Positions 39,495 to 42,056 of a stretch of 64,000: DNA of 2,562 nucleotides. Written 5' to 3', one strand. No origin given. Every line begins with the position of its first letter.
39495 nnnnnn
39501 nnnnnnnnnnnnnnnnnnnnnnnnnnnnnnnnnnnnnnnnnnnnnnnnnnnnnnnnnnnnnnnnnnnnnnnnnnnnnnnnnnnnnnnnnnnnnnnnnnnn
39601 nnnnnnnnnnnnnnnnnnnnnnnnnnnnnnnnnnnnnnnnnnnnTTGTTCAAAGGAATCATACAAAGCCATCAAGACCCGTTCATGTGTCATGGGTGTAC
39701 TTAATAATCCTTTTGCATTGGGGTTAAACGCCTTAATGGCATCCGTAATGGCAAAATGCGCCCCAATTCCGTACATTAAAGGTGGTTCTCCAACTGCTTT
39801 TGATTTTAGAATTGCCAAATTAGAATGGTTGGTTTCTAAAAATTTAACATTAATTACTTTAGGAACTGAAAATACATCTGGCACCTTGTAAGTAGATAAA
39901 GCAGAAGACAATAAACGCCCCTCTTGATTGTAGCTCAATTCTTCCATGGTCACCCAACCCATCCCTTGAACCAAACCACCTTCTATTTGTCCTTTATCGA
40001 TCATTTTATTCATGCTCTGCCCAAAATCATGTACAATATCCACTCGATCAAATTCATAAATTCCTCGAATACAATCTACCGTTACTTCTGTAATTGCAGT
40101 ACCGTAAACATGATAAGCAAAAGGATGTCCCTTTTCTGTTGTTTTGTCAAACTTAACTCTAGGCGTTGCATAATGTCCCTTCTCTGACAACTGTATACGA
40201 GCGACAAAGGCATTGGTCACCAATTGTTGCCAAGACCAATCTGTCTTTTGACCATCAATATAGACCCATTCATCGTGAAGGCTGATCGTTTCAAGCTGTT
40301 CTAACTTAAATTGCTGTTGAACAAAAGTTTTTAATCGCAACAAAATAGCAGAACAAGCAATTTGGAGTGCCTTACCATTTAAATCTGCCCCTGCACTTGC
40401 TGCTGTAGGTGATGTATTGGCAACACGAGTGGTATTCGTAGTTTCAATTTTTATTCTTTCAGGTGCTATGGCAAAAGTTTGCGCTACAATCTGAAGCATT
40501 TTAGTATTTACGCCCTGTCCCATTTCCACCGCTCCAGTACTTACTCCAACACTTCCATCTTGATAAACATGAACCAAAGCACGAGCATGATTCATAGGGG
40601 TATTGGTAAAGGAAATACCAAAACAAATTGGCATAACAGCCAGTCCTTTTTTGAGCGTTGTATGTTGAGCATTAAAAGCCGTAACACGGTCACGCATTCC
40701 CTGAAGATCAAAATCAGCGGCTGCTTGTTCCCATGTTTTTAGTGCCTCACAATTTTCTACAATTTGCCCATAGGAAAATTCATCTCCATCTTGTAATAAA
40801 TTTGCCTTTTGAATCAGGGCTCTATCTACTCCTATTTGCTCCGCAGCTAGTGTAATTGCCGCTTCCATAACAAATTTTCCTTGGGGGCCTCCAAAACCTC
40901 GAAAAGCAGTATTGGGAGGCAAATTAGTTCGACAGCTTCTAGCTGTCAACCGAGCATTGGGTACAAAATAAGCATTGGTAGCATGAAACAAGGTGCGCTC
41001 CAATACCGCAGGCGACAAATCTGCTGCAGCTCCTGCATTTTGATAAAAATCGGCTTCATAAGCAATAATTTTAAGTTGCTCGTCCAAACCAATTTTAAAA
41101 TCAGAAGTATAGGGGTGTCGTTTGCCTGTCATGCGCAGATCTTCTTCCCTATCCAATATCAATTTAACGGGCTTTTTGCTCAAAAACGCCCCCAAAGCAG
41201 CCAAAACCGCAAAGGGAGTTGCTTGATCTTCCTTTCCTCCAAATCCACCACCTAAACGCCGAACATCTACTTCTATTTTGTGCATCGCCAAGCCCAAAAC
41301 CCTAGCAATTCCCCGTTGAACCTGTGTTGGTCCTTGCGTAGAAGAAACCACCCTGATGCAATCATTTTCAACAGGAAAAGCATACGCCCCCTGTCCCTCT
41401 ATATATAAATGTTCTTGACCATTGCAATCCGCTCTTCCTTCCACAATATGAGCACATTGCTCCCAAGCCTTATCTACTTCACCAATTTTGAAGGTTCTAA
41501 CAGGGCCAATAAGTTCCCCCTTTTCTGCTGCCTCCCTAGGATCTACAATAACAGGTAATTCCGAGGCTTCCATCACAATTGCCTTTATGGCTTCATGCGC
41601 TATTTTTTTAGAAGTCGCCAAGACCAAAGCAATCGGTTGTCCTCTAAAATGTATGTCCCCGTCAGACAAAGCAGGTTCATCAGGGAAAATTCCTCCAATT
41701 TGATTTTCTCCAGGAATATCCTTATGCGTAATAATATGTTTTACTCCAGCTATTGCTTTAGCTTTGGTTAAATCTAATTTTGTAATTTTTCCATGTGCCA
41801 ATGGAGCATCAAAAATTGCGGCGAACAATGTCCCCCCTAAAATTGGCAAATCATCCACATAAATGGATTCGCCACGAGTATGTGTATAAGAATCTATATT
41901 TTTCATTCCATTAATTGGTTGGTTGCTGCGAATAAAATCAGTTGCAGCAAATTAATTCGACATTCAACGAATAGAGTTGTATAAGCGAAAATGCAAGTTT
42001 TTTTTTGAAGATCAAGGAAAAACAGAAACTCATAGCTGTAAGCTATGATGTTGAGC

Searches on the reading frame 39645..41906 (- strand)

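Call 26: search_protein_families(library=pfam, proteins=[window:39645-41906:-], max_evalue=0.001)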
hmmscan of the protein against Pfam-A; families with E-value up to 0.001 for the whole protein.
window:39645-41906:- (754 aa): 3 families
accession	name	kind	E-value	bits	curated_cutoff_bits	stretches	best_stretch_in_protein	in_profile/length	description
PF20256.3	MoCoBD_2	-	2e-84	283.9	27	1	395-682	2-283/283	Molybdopterin cofactor-binding domain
PF02738.23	MoCoBD_1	-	1.3e-80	270.5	27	1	138-370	12-244/244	Molybdopterin cofactor-binding domain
PF01315.27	Ald_Xan_dh_C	-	2.6e-24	86.1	31.3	1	12-117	2-109/110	Aldehyde oxidase and xanthine dehydrogenase, a/b hammerhead domain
